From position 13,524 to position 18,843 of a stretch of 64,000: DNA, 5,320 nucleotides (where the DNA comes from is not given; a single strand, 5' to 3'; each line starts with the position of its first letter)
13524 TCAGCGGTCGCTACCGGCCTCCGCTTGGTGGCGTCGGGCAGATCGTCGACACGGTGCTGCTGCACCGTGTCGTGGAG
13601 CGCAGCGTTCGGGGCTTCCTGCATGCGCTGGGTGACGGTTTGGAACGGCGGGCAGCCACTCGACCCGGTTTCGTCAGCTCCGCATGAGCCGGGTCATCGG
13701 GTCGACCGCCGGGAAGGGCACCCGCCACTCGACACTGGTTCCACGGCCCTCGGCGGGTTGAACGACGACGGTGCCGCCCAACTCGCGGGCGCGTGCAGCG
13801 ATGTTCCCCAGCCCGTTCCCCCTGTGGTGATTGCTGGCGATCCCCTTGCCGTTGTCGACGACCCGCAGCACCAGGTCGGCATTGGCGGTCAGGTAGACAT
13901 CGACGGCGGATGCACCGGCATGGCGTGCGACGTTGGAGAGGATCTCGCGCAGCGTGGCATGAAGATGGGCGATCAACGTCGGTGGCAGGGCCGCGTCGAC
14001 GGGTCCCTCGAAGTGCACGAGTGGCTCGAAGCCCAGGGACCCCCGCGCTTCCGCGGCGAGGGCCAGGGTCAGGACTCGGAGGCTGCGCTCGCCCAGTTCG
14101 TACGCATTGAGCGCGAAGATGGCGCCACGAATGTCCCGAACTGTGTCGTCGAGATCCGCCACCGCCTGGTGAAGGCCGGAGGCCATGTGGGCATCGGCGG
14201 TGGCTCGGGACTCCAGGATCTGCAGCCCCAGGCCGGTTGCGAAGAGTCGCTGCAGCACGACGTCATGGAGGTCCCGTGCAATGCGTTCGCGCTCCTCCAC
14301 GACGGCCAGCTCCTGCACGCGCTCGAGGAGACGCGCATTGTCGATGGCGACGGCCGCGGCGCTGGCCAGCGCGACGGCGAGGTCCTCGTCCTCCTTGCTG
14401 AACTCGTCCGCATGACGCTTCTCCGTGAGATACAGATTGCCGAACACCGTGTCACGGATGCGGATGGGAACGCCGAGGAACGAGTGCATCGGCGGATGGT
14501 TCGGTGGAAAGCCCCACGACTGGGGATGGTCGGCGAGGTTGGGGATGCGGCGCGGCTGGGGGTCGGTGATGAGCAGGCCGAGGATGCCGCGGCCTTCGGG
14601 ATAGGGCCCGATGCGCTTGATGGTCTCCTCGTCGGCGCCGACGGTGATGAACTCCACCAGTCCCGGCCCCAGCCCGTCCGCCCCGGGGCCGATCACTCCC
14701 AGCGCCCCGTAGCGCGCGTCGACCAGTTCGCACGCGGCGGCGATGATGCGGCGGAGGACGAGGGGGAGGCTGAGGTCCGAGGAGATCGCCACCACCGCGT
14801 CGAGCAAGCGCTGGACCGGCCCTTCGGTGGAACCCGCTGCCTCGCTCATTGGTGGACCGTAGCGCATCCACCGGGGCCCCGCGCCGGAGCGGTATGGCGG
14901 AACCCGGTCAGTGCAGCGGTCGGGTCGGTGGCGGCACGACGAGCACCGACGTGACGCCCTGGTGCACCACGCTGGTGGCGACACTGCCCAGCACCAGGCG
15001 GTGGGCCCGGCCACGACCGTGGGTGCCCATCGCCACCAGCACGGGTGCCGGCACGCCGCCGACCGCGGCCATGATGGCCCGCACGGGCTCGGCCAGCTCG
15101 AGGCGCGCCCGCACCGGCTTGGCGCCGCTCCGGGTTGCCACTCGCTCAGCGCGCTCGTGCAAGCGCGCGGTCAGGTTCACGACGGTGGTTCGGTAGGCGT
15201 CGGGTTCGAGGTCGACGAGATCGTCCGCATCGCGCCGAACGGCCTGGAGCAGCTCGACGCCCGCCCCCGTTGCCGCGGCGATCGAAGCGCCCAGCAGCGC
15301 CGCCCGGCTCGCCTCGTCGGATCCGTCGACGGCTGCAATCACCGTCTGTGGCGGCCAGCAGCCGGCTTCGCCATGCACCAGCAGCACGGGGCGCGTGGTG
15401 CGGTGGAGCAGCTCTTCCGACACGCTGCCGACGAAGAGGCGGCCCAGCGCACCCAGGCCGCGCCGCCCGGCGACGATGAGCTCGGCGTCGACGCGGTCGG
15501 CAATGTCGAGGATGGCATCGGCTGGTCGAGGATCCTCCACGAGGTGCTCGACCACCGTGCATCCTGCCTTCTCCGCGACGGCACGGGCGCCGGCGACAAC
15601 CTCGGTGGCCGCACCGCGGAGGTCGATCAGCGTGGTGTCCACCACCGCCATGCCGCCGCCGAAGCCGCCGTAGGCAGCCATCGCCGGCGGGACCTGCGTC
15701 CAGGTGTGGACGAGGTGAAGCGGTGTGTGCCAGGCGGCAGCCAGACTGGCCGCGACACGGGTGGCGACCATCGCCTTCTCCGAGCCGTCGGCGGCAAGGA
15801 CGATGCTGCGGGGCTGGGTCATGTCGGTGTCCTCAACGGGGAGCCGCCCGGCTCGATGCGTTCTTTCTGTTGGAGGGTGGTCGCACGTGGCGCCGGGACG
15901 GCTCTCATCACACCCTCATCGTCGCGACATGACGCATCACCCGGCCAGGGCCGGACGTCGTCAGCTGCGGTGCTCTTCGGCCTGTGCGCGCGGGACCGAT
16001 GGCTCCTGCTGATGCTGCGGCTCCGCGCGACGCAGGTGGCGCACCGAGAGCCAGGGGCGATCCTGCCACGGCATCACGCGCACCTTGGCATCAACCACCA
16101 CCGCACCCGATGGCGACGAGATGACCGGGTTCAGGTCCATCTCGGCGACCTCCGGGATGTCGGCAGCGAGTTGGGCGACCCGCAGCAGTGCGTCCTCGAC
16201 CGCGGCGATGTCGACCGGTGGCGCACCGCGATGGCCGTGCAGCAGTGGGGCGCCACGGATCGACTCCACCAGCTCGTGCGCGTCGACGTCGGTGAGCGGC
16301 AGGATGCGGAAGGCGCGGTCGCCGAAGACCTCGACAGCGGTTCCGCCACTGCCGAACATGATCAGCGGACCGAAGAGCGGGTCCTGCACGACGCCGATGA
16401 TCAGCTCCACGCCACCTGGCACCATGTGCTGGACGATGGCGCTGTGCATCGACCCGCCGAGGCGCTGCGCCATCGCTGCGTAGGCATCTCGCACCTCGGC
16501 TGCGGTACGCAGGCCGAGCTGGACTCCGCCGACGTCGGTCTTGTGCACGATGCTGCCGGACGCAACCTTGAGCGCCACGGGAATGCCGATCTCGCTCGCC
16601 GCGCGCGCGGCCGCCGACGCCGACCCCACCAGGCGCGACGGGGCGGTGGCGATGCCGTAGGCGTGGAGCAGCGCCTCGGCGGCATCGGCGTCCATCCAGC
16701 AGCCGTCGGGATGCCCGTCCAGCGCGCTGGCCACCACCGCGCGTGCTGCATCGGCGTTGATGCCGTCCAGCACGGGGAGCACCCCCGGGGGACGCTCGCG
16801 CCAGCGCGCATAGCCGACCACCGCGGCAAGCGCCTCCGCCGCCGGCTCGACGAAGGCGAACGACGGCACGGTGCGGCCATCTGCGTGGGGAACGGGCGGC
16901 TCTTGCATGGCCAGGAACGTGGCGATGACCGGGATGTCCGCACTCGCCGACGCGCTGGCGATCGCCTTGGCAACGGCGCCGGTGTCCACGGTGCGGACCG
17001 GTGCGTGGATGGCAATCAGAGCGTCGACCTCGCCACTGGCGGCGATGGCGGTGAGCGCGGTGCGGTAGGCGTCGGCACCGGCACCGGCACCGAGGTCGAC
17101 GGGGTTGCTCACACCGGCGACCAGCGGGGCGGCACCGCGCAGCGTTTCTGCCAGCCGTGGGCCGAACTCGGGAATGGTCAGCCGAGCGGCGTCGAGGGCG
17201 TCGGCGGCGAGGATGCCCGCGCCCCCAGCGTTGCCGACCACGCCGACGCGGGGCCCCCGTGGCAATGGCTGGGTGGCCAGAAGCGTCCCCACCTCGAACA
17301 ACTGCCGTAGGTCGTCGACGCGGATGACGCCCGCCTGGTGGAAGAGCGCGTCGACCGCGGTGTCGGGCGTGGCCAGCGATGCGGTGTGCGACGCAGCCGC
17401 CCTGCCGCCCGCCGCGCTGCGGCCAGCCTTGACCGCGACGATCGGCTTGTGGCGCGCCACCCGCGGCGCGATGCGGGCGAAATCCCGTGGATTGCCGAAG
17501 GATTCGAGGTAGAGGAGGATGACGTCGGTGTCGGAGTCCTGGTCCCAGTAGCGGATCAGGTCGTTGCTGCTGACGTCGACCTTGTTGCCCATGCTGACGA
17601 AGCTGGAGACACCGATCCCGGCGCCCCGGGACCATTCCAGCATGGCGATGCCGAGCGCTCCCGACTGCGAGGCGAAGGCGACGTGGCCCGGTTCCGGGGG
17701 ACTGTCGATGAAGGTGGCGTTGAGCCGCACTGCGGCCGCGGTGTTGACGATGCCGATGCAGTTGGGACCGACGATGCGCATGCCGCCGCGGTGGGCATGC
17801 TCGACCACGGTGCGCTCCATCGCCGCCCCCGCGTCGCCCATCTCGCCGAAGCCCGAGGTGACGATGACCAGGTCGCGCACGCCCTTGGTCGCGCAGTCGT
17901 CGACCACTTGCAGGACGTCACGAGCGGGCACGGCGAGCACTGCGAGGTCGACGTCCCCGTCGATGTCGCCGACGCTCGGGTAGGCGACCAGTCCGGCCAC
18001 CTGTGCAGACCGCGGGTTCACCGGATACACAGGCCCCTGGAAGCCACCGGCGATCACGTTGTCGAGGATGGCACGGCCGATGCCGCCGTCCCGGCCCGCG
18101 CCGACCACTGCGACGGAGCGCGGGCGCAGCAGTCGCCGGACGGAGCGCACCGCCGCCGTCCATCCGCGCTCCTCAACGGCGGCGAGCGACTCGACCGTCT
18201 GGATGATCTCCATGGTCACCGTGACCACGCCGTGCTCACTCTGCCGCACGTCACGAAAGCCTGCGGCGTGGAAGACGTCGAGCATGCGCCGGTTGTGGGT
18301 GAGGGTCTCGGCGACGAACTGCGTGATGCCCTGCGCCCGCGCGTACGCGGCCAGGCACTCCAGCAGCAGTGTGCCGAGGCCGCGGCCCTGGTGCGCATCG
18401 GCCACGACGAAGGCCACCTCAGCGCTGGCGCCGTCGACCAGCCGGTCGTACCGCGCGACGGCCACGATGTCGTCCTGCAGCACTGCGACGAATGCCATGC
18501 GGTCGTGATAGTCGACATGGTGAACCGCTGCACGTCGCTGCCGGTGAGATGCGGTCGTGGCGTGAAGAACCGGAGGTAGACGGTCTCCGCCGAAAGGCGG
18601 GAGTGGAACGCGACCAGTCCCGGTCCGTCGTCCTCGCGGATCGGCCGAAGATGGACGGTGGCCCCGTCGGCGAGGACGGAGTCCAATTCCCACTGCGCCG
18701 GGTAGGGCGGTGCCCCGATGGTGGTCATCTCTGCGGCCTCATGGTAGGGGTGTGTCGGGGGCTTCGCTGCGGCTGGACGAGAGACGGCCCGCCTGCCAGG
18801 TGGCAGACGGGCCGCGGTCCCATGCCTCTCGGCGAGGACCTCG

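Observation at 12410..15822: USP - GAF histidine kinase - NarL regulator operon (DevR/DevS-like) inside the bracketed segment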

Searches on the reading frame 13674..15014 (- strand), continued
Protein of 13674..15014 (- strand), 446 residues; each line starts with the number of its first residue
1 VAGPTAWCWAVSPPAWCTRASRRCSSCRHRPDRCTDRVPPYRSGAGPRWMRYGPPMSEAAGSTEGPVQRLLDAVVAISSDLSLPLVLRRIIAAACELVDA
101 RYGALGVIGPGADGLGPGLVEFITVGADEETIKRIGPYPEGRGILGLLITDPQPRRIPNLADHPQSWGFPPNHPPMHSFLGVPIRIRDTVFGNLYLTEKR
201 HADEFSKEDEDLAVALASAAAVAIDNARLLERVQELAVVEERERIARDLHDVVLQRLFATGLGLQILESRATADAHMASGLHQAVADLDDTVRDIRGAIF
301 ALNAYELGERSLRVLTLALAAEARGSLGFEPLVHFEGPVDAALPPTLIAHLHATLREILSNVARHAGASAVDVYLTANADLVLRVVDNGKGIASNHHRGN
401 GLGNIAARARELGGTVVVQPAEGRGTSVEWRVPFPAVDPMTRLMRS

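Call 23: find_related_loci(query=A3, collection=genome_contigs, flank=8000)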
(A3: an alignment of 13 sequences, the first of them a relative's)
Query A3 (391 aa) in genome_contigs; peptide patterns used: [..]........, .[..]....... (x = any residue, [..] = any of these).
600 stretches matched a pattern (row limit reached: there are more); 572 encode a relative of the query (tblastn E <= 1e-3); the best 80 are kept; 80 distinct loci.
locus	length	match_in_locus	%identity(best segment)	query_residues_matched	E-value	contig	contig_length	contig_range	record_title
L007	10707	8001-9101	57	12-378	2e-117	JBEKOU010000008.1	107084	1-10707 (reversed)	MAG: Candidatus Dormibacteria bacterium isolate SPRUCE 448 SPRUCE_448_8, whole genome shotgun sequence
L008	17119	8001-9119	58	1-378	2e-115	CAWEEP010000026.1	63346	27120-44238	MAG: Candidatus Dormibacteraeota bacterium isolate MFD01188.bin.2.123 genome assembly, contig: contig_171357, whole geno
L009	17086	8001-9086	54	12-381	9e-112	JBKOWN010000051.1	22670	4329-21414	MAG: Actinomycetota bacterium isolate GM_EKS_MAG_00015 GM_EKS_000000389289, whole genome shotgun sequence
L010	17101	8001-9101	54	10-378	3e-110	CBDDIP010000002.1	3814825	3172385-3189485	MAG: Ilumatobacteraceae bacterium isolate ecf4b43e-8c7f-4fbc-b4e9-bb9e938434e8 genome assembly, contig: contig_2, whole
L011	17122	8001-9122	53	15-391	3e-109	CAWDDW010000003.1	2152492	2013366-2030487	MAG: uncultured Acidimicrobiaceae bacterium isolate MFD05580.bin.2.14 genome assembly, contig: contig_39806, whole genom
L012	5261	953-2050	55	12-378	2e-109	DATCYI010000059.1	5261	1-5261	MAG TPA_asm: Acidimicrobiales bacterium isolate SMAG_U7461 k141_106262, whole genome shotgun sequence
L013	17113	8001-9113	56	6-378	5e-107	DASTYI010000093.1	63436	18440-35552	MAG TPA_asm: Iamia sp. isolate SMAG_U2437 k141_998708, whole genome shotgun sequence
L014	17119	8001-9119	55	1-378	2e-106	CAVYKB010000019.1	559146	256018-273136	MAG: uncultured Acidimicrobiia bacterium isolate MFD01275.bin.2.154 genome assembly, contig: contig_9057, whole genome s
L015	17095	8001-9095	55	12-379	2e-104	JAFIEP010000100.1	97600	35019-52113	MAG: Acidimicrobiia bacterium isolate coassembly_bin.36 k141_128415, whole genome shotgun sequence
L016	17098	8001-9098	54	12-378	2e-104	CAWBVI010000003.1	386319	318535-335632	MAG: uncultured Microthrixaceae bacterium isolate MFD06742.bin.2.52 genome assembly, contig: contig_36610, whole genome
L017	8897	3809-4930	50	10-379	1e-102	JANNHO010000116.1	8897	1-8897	MAG: Acidimicrobiaceae bacterium isolate SOY_6_C_metabat_250 SOY_6_C_k141_2241365, whole genome shotgun sequence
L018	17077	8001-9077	49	12-378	5e-102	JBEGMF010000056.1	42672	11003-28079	MAG: Actinomycetota bacterium isolate NASQAN2016_083_B_bin.21 scaffold_1035222, whole genome shotgun sequence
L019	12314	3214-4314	52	12-381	2e-101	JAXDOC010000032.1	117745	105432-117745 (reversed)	MAG: Actinomycetota bacterium isolate BP_68 scaffold_853651, whole genome shotgun sequence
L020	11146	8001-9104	56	15-384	6e-101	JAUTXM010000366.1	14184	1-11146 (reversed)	MAG: Acidimicrobiaceae bacterium isolate BP_112 scaffold_359399, whole genome shotgun sequence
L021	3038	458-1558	52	10-378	2e-103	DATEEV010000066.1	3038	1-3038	MAG TPA_asm: Microthrixaceae bacterium isolate SMAG_U8742 k141_633765, whole genome shotgun sequence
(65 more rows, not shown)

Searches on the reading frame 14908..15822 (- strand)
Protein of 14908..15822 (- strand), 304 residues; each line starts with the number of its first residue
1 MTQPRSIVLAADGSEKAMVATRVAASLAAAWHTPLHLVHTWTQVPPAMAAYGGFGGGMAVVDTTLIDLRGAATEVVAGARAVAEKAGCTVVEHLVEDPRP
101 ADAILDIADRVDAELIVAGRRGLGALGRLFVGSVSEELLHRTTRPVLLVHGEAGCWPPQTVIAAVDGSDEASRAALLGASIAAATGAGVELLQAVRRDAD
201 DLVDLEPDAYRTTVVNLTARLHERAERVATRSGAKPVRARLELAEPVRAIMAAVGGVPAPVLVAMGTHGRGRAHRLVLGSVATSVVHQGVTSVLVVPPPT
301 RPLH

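Call 5: search_protein_families(library=pfam, proteins=[window:14908-15822:-], max_evalue=0.01)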
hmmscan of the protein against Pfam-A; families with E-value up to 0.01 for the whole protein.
window:14908-15822:- (304 aa): 1 family
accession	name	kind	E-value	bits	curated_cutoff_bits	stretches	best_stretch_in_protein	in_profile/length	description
PF00582.32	Usp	-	7.6e-40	137.2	24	2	5-150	3-141/141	Universal stress protein family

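Call 11: search_protein_families(library=ncbifam, proteins=[window:14911-15822:-], max_evalue=0.001)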
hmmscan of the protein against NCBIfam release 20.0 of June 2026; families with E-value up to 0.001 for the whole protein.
window:14911-15822:- (304 aa): 2 families
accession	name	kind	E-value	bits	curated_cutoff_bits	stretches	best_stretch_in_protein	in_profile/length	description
NF008380.0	PRK11175.1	equivalog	8.9e-06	24.9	227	0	84-139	234-289/313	universal stress protein UspE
NF011581.0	PRK15005.1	equivalog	0.00027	21.1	166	0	5-120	3-116/144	universal stress protein UspF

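Call 60: search_solved_structures(query=window:14911-15822:-, max_evalue=0.00001, show_alignments=1)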
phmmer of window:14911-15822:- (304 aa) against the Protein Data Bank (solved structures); distinct sequences matched with E-value up to 0.00001: 8.
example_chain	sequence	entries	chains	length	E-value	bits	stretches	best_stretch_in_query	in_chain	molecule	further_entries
1wjg_A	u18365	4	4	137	9.4e-12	48.1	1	5-149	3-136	probable ATP binding protein | Universal stress protein family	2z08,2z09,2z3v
3loq_A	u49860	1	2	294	6.3e-10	42.1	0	62-205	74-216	universal stress protein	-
3qtb_A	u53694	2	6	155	3.3e-08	36.5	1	56-149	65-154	Uncharacterized protein | UNIVERSAL STRESS PROTEIN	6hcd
5ahw_A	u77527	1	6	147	5.4e-08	35.8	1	79-150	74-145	UNIVERSAL STRESS PROTEIN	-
3cis_A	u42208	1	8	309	1.1e-07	34.8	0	6-179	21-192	Uncharacterized protein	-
2jax_A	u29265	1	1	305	1.2e-07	34.7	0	6-180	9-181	HYPOTHETICAL PROTEIN TB31.7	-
1tq8_A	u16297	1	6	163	8.5e-07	31.9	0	74-154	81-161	hypothetical protein Rv1636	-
4wny_A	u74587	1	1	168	3.7e-06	29.8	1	7-151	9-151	Universal stress protein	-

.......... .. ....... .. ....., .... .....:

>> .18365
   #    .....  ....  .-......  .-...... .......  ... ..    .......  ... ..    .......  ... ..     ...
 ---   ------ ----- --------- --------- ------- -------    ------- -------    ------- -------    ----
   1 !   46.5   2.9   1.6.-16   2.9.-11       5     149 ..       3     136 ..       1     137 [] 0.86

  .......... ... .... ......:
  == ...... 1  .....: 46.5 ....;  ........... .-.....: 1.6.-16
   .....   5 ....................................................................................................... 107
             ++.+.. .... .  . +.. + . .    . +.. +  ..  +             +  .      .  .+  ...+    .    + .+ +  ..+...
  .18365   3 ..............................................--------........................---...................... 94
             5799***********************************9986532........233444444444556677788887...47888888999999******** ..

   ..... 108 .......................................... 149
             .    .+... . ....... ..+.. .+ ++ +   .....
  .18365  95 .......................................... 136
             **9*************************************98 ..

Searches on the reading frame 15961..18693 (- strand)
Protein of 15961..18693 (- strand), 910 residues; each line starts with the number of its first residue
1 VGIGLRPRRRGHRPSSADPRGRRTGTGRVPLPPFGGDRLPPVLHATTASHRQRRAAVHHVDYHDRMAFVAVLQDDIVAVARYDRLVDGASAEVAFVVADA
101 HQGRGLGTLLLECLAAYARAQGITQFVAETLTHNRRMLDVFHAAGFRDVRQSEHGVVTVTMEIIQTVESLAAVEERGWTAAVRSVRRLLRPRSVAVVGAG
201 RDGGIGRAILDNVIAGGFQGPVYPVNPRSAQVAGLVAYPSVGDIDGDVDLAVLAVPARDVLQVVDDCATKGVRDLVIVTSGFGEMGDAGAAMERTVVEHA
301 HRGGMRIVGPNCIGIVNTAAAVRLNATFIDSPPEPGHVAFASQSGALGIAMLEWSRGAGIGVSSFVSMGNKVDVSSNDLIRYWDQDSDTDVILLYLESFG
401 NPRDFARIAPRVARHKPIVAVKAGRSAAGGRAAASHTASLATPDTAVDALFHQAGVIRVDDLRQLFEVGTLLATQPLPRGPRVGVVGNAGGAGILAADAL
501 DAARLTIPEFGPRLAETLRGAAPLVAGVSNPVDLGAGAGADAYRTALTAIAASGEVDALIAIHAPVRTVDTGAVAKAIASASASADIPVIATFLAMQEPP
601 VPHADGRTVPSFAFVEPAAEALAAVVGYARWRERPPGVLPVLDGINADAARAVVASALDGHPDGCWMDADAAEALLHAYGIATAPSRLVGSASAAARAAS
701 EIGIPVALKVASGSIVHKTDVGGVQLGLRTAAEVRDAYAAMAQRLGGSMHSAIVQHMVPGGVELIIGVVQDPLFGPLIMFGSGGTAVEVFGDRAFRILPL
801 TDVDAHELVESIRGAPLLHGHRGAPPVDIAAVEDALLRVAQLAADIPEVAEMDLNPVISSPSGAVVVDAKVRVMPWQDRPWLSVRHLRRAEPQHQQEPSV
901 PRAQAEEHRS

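Call 5: search_protein_families(library=pfam, proteins=[window:15961-18693:-], max_evalue=0.01)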
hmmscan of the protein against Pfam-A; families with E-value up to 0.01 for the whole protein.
window:15961-18693:- (910 aa): 12 families
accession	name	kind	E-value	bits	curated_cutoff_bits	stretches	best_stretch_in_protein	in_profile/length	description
PF13549.11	ATP-grasp_5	-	9.1e-77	257.8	27.6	1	666-873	9-221/221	ATP-grasp domain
PF13607.11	Succ_CoA_lig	-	1.2e-55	187.5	27.4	1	335-471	1-137/138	Succinyl-CoA ligase like flavodoxin domain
PF13380.12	CoA_binding_2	-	2.3e-20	73.6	22.8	1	192-317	1-115/116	CoA binding domain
PF02629.25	CoA_binding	-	2e-11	44.9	22.3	1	192-281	4-97/97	CoA binding domain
PF00583.31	Acetyltransf_1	-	4.5e-11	43.5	20.7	1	59-146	24-116/116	Acetyltransferase (GNAT) family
PF13508.13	Acetyltransf_7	-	1.9e-08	35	27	1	67-147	5-83/84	Acetyltransferase (GNAT) domain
PF13302.13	Acetyltransf_3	-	9.1e-08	33.3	25.4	1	51-147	38-138/138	Acetyltransferase (GNAT) domain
PF13673.13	Acetyltransf_10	-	2.3e-05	24.8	23.6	1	67-163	33-126/128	Acetyltransferase (GNAT) domain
PF19045.5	Ligase_CoA_2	-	6.1e-05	23.5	23.7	1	485-560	3-78/162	Ligase-CoA domain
PF13420.13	Acetyltransf_4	-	0.00035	21.1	24.3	1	65-152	49-140/155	Acetyltransferase (GNAT) domain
PF08445.16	FR47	-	0.00093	19.6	22.1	1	94-152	26-83/86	FR47-like protein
PF13523.12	Acetyltransf_8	-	0.0051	16.9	27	0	94-151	83-142/145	Acetyltransferase (GNAT) domain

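Call 11: search_protein_families(library=ncbifam, proteins=[window:15964-18498:-], max_evalue=0.001)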
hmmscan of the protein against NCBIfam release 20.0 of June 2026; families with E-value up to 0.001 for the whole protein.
window:15964-18498:- (845 aa): 12 families
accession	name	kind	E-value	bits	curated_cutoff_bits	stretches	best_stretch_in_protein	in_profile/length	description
NF045493.1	HydDutCoALig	equivalog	6.6e-147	491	1300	1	122-806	5-696/698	4-hydroxybutyrate--CoA ligase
NF045494.1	AcCoALig_Archglob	equivalog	5.6e-140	467.8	1200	2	110-503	208-600/665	acetate--CoA ligase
TIGR02717.1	AcCoA-syn-alpha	equivalog_domain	4.4e-139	464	567.15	1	121-563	2-446/447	acetate--CoA ligase alpha subunit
NF045492.1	HydPropCoALig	equivalog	7e-137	457.7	1300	2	117-494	245-625/700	3-hydroxypropionate--CoA ligase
NF058543.1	ActPatMycb56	equivalog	1e-17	64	460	1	7-101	195-293/317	acetyltransferase Pat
NF004230.0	PRK05678.1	equivalog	6.8e-14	51.7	336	1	167-370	48-247/291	succinate--CoA ligase subunit alpha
TIGR01019.1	sucCoAalpha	subfamily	4.9e-12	45.8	353.2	1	166-369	45-244/286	succinate--CoA ligase subunit alpha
NF040503.1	resist_ArsN1a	equivalog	3.6e-07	30.1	170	1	25-92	77-145/159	arsinothricin resistance N-acetyltransferase ArsN1 family A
NF010623.0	PRK14016.1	subfamily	3.9e-06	25.3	877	1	603-695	214-297/871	cyanophycin synthetase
TIGR01575.1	rimI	equivalog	8e-05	22.8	86.4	1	29-85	60-116/132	ribosomal protein S18-alanine N-acetyltransferase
NF001913.0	PRK00696.1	equivalog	0.00011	21.4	370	0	607-808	8-218/388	ADP-forming succinate--CoA ligase subunit beta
NF040501.1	resist_ArsN2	equivalog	0.00094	18.8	125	0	31-88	55-108/133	arsenic resistance N-acetyltransferase ArsN2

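Call 67: search_solved_structures(query=window:15964-18693:-, max_evalue=1e-10)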
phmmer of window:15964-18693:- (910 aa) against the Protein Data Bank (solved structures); distinct sequences matched with E-value up to 1e-10: 15.
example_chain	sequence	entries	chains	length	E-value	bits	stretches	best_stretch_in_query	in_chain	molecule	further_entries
8wzu_A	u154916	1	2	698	4.5e-128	432.1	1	188-869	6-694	4-hydroxybutyrate--CoA ligase [ADP-forming]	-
9y43_A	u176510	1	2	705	2.5e-120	406.5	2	183-550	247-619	3-hydroxypropionate--CoA ligase [ADP-forming]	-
9it0_A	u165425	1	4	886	6.8e-104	352.1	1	183-878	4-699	Protein acetyltransferase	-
9isq_A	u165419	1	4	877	4.4e-102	346.1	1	186-878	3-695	Protein acetyltransferase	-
2csu_A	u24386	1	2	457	1.3e-86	295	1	189-629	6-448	457aa long hypothetical protein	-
4xyl_A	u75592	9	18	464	1.6e-85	291.4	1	184-633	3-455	alpha subunit of Acyl-CoA synthetase (NDP forming) | Acyl-CoA synthetase (NDP forming) | alpha subunit of acetyl-CoA synthetase (NDP forming)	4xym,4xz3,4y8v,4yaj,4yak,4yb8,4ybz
7cm9_A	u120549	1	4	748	3e-73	250.7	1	175-872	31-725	DMSP lyase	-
4xyl_B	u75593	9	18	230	1.9e-51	178.6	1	672-871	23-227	beta subunit of Acyl-CoA synthetase (NDP forming) | Uncharacterized protein | beta subunit of acetyl-CoA synthetase (NDP forming)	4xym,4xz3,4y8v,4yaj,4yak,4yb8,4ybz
1wr2_A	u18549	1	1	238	4.2e-38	134.5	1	671-875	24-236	hypothetical protein PH1789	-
9isb_A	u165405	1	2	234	1.6e-27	99.4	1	667-869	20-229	Protein acetyltransferase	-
4nxy_A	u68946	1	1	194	6.5e-19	71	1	57-160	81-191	Acyl-CoA synthetase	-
4u5y_A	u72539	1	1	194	8.8e-19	70.5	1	59-160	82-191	Acyl-CoA synthetase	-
4ava_A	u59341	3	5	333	4.7e-12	48.3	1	57-163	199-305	LYSINE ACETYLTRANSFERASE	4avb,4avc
3ufx_A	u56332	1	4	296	8.5e-12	47.4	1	229-468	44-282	succinyl-CoA synthetase alpha subunit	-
1oi7_A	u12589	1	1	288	1.1e-11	47.1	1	229-467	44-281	SUCCINYL-COA SYNTHETASE ALPHA CHAIN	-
